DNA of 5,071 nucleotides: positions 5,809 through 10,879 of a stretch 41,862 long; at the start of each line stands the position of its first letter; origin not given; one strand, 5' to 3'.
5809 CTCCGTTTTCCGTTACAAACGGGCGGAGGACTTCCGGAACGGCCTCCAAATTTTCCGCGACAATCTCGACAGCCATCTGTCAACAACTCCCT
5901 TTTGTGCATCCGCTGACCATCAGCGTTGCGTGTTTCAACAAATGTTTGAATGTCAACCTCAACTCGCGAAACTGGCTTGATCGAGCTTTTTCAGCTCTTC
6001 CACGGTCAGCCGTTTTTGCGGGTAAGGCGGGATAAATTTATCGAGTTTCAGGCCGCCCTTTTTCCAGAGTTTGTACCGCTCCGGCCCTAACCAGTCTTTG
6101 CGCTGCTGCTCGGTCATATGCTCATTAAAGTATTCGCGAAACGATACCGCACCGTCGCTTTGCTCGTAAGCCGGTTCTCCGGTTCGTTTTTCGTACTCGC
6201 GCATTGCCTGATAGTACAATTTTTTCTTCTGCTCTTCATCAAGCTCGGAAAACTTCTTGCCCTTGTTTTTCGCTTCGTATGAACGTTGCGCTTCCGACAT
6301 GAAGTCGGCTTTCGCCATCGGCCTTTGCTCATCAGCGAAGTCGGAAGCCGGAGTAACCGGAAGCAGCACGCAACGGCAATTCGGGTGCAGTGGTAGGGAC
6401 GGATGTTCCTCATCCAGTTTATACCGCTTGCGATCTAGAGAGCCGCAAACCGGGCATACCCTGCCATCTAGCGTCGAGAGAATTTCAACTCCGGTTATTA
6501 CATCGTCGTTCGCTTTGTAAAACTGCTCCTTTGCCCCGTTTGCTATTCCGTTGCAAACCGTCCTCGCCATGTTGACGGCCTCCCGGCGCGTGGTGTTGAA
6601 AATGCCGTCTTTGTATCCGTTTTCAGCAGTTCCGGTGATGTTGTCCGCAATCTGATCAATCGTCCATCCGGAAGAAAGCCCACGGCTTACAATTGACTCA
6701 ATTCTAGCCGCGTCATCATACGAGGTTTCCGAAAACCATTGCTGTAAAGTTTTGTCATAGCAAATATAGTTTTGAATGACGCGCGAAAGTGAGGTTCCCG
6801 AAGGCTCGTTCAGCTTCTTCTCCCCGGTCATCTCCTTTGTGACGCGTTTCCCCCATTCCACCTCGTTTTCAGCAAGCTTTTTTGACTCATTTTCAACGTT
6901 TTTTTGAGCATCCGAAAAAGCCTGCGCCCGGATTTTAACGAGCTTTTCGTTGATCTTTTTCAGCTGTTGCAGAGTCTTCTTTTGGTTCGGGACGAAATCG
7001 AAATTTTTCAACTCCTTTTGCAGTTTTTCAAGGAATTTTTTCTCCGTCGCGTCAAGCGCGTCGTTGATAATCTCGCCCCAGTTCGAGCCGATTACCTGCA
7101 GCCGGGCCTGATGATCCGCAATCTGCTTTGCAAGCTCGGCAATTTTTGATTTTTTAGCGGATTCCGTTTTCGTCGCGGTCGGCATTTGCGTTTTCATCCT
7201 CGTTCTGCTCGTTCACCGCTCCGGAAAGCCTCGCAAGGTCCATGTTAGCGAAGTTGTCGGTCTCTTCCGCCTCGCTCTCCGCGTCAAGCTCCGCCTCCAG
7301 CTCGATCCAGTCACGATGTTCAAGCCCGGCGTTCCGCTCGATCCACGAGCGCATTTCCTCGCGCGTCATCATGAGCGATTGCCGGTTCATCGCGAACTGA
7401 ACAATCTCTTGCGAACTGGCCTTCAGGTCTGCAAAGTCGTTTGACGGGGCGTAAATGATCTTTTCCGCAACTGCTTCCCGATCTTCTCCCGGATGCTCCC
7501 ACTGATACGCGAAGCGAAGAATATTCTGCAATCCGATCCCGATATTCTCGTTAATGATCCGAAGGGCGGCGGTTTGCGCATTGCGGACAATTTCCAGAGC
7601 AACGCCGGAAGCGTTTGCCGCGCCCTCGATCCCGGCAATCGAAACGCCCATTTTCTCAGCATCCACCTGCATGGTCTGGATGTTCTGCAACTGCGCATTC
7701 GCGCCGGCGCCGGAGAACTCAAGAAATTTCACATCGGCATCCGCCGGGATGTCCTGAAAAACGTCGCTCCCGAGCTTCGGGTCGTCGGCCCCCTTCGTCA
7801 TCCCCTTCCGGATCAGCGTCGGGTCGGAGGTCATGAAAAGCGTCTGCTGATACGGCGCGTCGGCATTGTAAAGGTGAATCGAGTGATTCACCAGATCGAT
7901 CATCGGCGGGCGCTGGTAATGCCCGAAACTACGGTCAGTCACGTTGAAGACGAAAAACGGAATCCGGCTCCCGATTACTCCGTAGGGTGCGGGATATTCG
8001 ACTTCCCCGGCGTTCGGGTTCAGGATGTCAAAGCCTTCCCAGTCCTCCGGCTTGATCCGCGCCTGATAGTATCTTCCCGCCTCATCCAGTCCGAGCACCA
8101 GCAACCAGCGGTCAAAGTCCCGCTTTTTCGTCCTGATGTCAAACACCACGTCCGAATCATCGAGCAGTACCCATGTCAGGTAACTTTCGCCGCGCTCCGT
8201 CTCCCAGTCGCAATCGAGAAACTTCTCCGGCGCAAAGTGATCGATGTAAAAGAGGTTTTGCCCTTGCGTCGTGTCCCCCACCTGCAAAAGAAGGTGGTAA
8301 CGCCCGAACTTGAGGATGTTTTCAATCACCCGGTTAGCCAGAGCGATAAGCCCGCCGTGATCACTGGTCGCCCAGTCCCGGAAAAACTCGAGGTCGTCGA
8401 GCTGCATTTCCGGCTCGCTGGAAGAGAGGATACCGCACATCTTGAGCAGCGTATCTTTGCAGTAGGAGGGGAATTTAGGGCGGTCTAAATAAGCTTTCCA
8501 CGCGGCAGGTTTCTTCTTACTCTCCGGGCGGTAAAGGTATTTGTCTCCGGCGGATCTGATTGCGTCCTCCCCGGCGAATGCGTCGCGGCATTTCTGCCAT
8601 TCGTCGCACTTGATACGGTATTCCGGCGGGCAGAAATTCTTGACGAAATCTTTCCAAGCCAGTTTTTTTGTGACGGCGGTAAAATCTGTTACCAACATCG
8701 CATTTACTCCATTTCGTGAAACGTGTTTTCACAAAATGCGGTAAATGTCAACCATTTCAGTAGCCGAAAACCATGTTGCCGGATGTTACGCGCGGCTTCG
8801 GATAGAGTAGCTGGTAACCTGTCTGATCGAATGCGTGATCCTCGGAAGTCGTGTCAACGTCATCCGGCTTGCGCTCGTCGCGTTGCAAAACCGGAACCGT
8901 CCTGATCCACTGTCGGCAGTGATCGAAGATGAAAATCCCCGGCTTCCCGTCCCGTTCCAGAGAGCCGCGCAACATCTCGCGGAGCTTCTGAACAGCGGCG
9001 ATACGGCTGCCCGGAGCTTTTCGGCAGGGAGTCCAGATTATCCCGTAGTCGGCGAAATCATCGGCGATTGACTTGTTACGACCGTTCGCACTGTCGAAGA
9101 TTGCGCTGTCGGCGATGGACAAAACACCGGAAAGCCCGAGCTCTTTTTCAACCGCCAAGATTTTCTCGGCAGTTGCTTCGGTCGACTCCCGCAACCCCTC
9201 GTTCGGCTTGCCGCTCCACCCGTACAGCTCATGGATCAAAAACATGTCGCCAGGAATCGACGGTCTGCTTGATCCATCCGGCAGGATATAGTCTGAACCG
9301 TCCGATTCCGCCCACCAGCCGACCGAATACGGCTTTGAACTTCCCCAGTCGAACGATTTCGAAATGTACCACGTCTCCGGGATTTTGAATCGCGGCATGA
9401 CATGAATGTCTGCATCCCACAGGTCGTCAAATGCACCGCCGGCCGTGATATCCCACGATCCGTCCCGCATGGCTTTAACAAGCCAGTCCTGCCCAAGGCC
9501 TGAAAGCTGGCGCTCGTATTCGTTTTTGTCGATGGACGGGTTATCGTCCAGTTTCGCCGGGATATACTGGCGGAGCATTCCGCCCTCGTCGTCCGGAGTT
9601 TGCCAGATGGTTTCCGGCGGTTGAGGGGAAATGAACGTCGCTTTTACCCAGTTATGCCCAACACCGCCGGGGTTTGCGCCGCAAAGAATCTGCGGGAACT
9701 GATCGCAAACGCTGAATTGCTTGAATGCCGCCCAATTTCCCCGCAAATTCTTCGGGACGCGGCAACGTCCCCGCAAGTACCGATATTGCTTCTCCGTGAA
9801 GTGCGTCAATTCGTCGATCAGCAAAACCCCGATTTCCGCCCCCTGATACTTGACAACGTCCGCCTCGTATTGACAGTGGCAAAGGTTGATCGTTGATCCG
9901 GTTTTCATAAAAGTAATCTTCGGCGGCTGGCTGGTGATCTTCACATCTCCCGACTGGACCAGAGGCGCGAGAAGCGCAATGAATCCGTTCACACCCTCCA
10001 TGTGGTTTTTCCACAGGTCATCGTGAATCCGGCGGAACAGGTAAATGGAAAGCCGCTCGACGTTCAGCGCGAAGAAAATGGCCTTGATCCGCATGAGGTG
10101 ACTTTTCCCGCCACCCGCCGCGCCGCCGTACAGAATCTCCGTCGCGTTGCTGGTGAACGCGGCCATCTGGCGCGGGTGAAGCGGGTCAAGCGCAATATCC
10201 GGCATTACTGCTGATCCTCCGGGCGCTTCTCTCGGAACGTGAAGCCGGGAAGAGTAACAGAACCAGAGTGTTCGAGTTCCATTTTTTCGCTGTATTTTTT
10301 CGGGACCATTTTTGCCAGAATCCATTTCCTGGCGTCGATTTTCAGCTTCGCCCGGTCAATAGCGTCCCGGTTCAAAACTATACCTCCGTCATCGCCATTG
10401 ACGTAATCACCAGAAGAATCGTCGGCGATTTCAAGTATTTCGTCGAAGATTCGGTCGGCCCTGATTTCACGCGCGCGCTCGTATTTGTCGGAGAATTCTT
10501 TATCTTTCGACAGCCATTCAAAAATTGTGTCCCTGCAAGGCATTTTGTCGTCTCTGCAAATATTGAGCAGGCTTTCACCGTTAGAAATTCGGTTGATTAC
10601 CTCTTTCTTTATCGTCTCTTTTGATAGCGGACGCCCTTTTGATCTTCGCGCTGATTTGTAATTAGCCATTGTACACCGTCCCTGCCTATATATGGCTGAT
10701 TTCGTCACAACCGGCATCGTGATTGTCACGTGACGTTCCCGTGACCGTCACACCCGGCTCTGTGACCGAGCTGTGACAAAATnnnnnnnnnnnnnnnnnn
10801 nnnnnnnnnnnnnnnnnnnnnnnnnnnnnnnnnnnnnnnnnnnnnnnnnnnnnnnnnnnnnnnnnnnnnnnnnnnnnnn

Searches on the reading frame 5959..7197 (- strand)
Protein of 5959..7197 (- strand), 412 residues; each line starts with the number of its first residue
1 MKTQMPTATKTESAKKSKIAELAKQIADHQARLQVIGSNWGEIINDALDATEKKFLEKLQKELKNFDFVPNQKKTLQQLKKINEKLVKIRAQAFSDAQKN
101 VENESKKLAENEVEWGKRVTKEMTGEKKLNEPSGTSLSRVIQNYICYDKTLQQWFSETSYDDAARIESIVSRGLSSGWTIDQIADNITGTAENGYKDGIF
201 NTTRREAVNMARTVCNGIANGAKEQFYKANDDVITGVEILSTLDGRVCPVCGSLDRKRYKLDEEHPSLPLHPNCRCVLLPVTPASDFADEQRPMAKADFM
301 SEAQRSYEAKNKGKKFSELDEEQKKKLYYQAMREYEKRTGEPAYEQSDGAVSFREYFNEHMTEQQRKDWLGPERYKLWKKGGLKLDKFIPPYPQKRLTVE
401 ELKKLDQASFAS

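Call 10: search_protein_families(library=phrogs, proteins=[window:5959-7197:-], max_evalue=0.001)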
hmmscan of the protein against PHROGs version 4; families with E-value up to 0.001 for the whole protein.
window:5959-7197:- (412 aa): 18 families
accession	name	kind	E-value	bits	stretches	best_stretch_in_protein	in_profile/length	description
phrog_241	-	head and packaging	3.1e-76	258.8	1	11-410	6-360/679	head morphogenesis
phrog_21789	-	head and packaging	1.4e-37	129.9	1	85-390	64-365/1195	virion structural protein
phrog_6577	-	unknown function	1.3e-27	97.5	1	150-410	103-319/1066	-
phrog_115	-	head and packaging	1.9e-25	91.1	1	21-360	46-391/665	minor head protein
phrog_4728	-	head and packaging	9.4e-21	75.2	1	17-327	35-345/591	head morphogenesis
phrog_595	-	head and packaging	2.6e-20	74.3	1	19-399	68-412/513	head maturation protease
phrog_7625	-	head and packaging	1.2e-18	68.3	1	71-333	40-302/504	head morphogenesis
phrog_2841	-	head and packaging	1.1e-14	55.3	1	165-364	198-381/525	minor head protein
phrog_14819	-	unknown function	1.4e-13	51.8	1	338-410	16-86/91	-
phrog_2662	-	head and packaging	6.9e-11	42.4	1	59-282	515-709/717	portal protein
phrog_2468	-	head and packaging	8.8e-11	42.8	1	40-304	32-297/303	head morphogenesis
phrog_1657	-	head and packaging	1.4e-06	28.9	1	38-284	42-301/337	head morphogenesis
phrog_16619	-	head and packaging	1.8e-06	26.8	1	241-326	233-315/1440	minor head protein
phrog_19480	-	head and packaging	9.7e-06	25.1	1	199-281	659-736/737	head morphogenesis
phrog_324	-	head and packaging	1.2e-05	25.6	1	161-331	201-378/624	head morphogenesis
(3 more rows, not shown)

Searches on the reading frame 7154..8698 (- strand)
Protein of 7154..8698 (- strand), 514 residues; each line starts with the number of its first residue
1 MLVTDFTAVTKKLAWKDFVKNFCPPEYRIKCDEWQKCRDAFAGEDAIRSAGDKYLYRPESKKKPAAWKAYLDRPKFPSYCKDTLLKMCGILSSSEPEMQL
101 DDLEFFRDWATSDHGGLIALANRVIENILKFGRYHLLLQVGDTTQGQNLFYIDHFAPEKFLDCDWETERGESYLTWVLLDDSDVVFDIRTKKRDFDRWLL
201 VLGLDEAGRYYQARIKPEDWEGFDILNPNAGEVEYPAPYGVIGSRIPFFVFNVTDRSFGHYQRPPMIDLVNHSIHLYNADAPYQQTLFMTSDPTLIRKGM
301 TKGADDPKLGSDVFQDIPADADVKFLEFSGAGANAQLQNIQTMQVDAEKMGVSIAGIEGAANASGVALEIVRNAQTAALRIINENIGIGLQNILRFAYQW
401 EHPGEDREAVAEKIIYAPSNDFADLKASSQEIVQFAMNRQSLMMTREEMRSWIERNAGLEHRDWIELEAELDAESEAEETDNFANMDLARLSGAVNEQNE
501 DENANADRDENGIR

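Call 10: search_protein_families(library=phrogs, proteins=[window:7154-8698:-], max_evalue=0.001)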
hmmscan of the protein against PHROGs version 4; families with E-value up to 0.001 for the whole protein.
window:7154-8698:- (514 aa): 2 families
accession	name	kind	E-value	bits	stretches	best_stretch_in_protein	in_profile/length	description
phrog_145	-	head and packaging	3.6e-62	211.7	1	25-499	15-487/493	portal protein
phrog_2417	-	unknown function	8.3e-14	52.7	1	22-147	8-138/242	-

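Call 12: find_related_loci(query=window:7154-8698:-, collection=viral_contigs, flank=10000)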
Query window:7154-8698:- (514 aa) in viral_contigs; peptide patterns used: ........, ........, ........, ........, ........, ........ (x = any residue, [..] = any of these).
2 stretches matched a pattern; 1 encode a relative of the query (tblastn E <= 1e-3); 1 distinct loci.
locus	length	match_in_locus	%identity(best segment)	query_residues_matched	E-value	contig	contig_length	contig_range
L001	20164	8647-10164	93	1-506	0e+0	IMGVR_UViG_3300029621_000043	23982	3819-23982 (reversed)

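Call 29: search_dna_similar(query=window:7154-8698:-, collection=phages, mode=protein, max_rows=20)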
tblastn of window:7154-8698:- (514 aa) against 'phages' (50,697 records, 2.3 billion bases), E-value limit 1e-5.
Records with a match: 309; places in all: 310; records where one place covers at least 80% of the query: 222.
Best place of each record, by identity: <60% 309.
By first word of the organism name: Pseudomonas 89; Escherichia 45; Stenotrophomonas 23; Vibrio 22; Achromobacter 21; Xanthomonas 16; Acinetobacter 14; Caulobacter 9; Enterobacteria 8; Klebsiella 7; and 28 more.
By host as written in the record: Pseudomonas aeruginosa 33; - 21; Escherichia coli 18; Stenotrophomonas maltophilia 15; Caulobacter vibrioides CB15 11; Pseudomonas aeruginosa PAO1 10; Achromobacter sp. 9; Escherichia coli K-12 8; and 104 more.
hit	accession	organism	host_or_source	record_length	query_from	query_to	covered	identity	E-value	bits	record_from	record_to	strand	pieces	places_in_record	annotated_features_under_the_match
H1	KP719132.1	Enterobacteria phage JenP1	Escherichia coli K-12 MG1655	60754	25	454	84%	29.5%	2e-27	123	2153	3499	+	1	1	putative structural protein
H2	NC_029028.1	Enterobacteria phage JenP1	Escherichia coli K-12 MG1655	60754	25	454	84%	29.5%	2e-27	123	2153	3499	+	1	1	portal protein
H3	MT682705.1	Escherichia phage vB_EcoS_SP8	waste water from pig farming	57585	25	454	84%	29.2%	3e-26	119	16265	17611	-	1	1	portal protein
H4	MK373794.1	Escherichia phage vB_EcoS_HdK1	Escherichia coli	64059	25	454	84%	29.0%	2e-26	120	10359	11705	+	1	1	hypothetical protein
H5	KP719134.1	Enterobacteria phage JenK1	Escherichia coli K-12 MG1655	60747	25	454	84%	28.8%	7e-26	118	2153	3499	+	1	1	putative structural protein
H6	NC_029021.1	Enterobacteria phage JenK1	Escherichia coli K-12 MG1655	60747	25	454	84%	28.8%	7e-26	118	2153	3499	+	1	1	portal protein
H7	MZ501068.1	Escherichia phage FritzHoffmann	Escherichia coli K-12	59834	25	454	84%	28.8%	1e-25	117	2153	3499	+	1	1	portal protein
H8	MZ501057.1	Escherichia phage ChristophMerian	Escherichia coli K-12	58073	25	454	84%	28.6%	3e-26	119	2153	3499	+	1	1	portal protein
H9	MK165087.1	Escherichia phage BRET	Escherichia coli HER 1036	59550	25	454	84%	28.6%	3e-26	119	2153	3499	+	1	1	putative structural protein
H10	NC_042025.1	Salmonella phage SE1 (in:Nonagvirus)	Salmonella enterica subsp. enterica ...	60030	25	454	84%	28.6%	7e-26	118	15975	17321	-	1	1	portal protein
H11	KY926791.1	Salmonella phage SE1Kor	Salmonella enterica subsp. enterica ...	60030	25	454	84%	28.6%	7e-26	118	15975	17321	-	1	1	hypothetical protein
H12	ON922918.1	Escherichia phage vB_EcoM_PD328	Escherichia sp.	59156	25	454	84%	28.6%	9e-26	117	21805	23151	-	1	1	hypothetical protein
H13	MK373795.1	Escherichia phage vB_EcoS_HdSG1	Escherichia coli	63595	25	454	84%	28.4%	2e-26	120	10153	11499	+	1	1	hypothetical protein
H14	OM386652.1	Escherichia phage vB_EcoS_ESCO3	Escherichia coli DH5a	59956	25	454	84%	28.4%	8e-26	118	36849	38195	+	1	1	portal protein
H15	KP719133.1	Enterobacteria phage JenP2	Escherichia coli K-12 MG1655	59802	25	454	84%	28.4%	1e-25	117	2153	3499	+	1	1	putative structural protein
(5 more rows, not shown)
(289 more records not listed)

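Call 32: find_related_loci(query=A1, collection=genome_contigs, flank=10000)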
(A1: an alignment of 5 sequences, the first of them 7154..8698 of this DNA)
Query A1 (514 aa) in genome_contigs; peptide patterns used: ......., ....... (x = any residue, [..] = any of these).
148 stretches matched a pattern, but none encodes a relative of the query by tblastn (E <= 1e-3).

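Call 33: find_related_loci(query=A1, collection=viral_contigs, flank=10000)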
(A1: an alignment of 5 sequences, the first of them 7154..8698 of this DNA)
Query A1 (514 aa) in viral_contigs; peptide patterns used: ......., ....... (x = any residue, [..] = any of these).
599 stretches matched a pattern (row limit reached: there are more); 1 encode a relative of the query (tblastn E <= 1e-3); 1 distinct loci.
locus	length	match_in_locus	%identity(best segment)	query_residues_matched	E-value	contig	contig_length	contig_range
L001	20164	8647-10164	93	1-506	0e+0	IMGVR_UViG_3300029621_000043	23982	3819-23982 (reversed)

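Call 34: find_homologous_proteins(query=window:7154-8698:-, max_evalue=1e-20)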
Query window:7154-8698:- (514 aa): 13 proteins with E <= 1e-20 among 8000 candidates.
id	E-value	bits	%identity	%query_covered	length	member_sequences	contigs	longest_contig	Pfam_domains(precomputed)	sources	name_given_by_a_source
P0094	0.0e+0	1091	93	96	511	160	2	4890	PF13264.12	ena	-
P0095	2.2e-226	770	69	95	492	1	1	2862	PF13264.12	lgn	-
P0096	2.3e-93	332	39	94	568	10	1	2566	PF13264.12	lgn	-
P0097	7.3e-86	307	36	99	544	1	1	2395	PF13264.12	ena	-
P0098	3.7e-71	258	34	94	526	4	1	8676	-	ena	-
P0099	1.6e-37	147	28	90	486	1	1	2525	PF13264.12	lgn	-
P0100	3.9e-36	143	28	90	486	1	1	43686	PF13264.12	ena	-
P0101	1.0e-30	125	27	84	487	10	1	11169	-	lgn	-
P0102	1.1e-27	115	25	84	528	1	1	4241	-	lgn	-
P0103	1.6e-27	114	27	82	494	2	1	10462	PF13264.12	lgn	-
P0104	4.3e-26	110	28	78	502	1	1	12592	-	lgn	-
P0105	5.7e-24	103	29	70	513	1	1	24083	-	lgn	-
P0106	9.0e-23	99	27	78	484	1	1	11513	-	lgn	-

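Call 35: find_encoding_contigs(protein=P0095, flank=10000, max_places=1)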
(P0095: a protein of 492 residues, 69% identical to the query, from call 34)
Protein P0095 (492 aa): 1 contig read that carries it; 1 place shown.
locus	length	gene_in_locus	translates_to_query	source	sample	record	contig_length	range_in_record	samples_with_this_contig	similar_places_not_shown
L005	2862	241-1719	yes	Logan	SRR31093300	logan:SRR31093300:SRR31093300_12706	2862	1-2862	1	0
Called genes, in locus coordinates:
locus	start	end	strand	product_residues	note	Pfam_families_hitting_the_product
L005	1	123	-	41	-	?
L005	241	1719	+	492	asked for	PF13264:DUF4055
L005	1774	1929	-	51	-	-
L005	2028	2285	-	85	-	-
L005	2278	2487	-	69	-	-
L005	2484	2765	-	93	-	-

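Call 36: find_encoding_contigs(protein=P0098, flank=10000, max_places=1)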
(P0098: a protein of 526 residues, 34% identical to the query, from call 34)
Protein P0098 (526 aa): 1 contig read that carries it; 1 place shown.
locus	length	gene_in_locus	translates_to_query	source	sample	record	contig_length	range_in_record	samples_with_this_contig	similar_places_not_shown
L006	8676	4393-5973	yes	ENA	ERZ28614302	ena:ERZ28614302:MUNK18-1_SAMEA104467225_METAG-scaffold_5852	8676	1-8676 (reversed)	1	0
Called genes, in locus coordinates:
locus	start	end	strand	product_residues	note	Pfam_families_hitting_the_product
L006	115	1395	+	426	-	PF01555:N6_N4_Mtase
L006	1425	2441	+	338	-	PF00438:S-AdoMet_synt_N, PF02772:S-AdoMet_synt_M (weak), PF02773:S-AdoMet_synt_C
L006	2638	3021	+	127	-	PF02954:HTH_8 (weak)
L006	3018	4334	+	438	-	PF04466:Terminase_3, PF17289:Terminase_6C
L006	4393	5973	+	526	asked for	-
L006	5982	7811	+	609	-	PF04233:Phage_Mu_F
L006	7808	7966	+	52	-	-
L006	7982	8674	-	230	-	?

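Call 37: find_encoding_contigs(protein=P0096, flank=10000, max_places=1)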
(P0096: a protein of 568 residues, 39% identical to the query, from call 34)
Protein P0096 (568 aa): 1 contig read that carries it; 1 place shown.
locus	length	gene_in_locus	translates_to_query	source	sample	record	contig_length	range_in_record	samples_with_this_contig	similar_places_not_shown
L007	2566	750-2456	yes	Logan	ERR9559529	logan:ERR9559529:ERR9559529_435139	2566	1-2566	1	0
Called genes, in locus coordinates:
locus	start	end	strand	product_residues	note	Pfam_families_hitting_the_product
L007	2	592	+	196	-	?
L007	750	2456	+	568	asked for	PF13264:DUF4055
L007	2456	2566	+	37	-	?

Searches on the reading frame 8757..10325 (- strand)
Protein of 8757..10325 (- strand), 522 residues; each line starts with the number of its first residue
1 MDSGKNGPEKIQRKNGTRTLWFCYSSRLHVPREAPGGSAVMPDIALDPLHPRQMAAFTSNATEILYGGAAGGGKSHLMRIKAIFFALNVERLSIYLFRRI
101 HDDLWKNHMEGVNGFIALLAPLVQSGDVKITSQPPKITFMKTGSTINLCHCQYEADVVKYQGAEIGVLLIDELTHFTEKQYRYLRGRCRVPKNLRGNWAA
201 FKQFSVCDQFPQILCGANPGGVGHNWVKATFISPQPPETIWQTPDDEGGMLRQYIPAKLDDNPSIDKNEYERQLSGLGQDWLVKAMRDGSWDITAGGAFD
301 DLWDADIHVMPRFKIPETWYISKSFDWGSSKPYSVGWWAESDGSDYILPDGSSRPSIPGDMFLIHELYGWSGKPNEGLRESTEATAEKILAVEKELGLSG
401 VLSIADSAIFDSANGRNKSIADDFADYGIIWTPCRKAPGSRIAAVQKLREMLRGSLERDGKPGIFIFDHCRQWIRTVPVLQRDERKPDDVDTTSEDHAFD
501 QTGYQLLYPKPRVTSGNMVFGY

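Call 11: search_protein_families(library=phrogs, proteins=[window:8757-10325:-], max_evalue=0.001)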
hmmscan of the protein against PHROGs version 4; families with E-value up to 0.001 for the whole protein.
window:8757-10325:- (522 aa): 4 families
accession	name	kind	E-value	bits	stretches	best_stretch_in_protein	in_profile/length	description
phrog_979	-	head and packaging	7.3e-30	105.2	1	47-306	152-419/642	terminase large subunit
phrog_2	-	head and packaging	6.4e-23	82.4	1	42-503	261-584/807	terminase large subunit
phrog_9526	-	head and packaging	2.6e-08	34.7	1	60-192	22-153/280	terminase large subunit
phrog_3717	-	head and packaging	0.00034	21.2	1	56-194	19-154/277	terminase large subunit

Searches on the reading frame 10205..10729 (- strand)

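Call 11: search_protein_families(library=phrogs, proteins=[window:10205-10729:-], max_evalue=0.001)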
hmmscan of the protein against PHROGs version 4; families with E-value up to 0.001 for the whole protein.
window:10205-10729:- (174 aa): 1 family
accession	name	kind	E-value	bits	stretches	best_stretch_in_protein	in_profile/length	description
phrog_1482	-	head and packaging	8.2e-43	146.5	1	37-158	16-125/147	terminase small subunit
